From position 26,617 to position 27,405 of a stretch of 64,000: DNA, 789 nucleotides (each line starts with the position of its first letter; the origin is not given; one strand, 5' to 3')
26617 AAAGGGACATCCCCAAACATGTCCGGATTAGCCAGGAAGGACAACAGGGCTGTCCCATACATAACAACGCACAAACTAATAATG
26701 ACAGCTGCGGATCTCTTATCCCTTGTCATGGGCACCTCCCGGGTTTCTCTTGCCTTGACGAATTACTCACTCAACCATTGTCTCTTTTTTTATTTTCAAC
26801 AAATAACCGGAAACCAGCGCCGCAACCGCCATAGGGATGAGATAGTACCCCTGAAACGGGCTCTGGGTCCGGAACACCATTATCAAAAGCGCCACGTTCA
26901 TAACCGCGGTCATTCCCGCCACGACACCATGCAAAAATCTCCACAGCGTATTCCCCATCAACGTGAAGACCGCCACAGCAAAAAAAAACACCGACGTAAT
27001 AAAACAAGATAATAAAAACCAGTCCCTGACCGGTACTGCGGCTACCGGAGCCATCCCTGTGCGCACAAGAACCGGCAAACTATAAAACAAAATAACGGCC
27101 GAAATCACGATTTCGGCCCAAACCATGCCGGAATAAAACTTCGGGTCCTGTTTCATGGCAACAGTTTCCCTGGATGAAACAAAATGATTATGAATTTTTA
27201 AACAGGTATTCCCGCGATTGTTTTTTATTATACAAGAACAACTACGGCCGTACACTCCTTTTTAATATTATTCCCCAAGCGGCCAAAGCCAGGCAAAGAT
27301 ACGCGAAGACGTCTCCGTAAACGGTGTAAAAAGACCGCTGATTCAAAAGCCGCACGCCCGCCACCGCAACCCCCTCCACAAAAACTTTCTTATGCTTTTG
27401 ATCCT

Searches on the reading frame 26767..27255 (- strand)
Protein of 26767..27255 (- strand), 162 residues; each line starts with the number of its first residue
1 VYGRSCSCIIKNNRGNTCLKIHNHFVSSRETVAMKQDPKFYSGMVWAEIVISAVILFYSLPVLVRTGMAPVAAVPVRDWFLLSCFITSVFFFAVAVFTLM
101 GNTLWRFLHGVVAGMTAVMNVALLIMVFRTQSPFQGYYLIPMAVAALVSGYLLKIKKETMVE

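Call 64: search_protein_families(library=pfam, proteins=[window:26767-27255:-], max_evalue=0.01)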
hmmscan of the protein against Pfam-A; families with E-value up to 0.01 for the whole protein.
window:26767-27255:- (162 aa): 1 family
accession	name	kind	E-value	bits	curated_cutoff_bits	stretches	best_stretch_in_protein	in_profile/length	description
PF19870.4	DUF6343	-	0.0015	19.3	27.2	1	65-135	2-72/82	Family of unknown function (DUF6343)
